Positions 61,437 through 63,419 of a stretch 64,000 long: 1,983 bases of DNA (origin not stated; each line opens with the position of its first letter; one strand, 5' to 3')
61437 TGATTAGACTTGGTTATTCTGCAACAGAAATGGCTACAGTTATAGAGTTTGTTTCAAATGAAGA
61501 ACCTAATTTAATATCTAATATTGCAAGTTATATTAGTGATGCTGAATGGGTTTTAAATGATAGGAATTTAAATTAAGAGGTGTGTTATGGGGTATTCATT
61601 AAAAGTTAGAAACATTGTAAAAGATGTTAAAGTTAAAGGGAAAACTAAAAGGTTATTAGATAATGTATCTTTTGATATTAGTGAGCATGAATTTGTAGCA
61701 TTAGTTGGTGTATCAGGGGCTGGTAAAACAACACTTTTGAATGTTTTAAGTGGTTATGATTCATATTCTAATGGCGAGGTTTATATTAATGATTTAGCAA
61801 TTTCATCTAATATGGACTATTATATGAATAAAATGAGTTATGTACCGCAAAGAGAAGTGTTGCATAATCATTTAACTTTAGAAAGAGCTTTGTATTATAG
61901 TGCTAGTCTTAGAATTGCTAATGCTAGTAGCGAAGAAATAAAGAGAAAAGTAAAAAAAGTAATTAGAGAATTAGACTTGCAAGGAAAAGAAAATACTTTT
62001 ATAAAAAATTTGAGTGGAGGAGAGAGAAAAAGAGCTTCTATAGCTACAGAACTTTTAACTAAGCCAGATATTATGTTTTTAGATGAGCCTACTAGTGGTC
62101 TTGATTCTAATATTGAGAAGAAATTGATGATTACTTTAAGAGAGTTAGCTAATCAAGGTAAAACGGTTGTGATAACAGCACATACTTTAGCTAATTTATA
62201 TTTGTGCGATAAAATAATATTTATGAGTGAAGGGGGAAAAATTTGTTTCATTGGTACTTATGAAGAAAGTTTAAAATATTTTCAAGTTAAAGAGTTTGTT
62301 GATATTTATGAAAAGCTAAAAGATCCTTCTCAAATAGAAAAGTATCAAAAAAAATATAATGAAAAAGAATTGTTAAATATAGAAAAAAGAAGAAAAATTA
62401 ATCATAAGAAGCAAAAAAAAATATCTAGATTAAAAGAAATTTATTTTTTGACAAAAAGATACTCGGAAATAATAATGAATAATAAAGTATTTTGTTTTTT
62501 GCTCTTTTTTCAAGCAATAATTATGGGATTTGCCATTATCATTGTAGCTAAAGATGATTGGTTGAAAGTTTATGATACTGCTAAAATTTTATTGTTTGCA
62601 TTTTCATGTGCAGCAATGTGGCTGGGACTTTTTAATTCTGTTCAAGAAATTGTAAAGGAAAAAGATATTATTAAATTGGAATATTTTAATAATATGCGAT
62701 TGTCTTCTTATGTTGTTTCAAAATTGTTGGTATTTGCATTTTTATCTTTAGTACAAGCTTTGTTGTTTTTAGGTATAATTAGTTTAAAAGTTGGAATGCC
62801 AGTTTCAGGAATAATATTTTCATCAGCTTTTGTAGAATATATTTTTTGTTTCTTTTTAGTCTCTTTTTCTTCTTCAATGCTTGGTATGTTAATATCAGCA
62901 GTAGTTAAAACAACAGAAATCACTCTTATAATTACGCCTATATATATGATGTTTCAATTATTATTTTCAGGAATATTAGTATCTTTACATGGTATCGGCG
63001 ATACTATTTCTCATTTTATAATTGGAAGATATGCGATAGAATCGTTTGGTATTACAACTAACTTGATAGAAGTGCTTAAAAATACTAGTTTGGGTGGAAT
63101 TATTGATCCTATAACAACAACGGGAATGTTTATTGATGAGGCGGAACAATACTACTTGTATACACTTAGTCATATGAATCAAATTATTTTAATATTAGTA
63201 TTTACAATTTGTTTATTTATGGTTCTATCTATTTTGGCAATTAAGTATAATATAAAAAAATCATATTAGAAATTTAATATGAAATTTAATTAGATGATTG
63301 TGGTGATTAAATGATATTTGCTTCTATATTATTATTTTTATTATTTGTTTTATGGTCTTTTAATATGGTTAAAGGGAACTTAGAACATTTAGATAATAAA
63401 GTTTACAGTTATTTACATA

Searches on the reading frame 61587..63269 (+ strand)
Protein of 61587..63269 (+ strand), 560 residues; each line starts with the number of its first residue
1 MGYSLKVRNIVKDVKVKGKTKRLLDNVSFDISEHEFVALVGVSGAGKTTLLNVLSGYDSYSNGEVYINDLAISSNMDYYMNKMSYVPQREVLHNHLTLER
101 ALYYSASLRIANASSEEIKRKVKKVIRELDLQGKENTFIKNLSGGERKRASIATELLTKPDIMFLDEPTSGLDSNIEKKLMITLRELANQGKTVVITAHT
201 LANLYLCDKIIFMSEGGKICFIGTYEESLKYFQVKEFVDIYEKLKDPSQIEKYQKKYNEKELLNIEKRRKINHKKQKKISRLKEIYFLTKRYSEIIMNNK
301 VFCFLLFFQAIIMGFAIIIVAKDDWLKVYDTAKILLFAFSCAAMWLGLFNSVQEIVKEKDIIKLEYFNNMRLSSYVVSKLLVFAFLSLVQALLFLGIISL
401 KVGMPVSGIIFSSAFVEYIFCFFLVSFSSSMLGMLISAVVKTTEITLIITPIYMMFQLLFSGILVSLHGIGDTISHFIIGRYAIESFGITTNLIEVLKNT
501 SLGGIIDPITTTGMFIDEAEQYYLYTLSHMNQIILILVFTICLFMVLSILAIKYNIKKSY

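Call 75: search_protein_families(library=pfam, proteins=[window:61587-63269:+], max_evalue=0.001)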
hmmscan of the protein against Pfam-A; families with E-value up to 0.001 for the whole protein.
window:61587-63269:+ (560 aa): 7 families
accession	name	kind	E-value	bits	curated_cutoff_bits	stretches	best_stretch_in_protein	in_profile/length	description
PF00005.33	ABC_tran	-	6.2e-31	108.3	25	1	24-170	1-137/137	ABC transporter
PF01061.29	ABC2_membrane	-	1.1e-16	61.5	26.9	1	285-487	3-206/211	ABC-2 type transporter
PF13304.12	AAA_21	-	5.8e-09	36.9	27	1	97-199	184-298/304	AAA domain, putative AbiEii toxin, Type IV TA system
PF12698.13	ABC2_membrane_3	-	2.2e-06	27.5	31.6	1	332-549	161-346/347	ABC-2 family transporter protein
PF03193.22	RsgA_GTPase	-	8.7e-05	22.8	30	1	13-65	86-137/174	RsgA GTPase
PF13238.12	AAA_18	-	0.00052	20.9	29.4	0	37-98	1-62/128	AAA domain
PF02463.25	SMC_N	-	0.00077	19.4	40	0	33-199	23-198/220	RecF/RecN/SMC N terminal domain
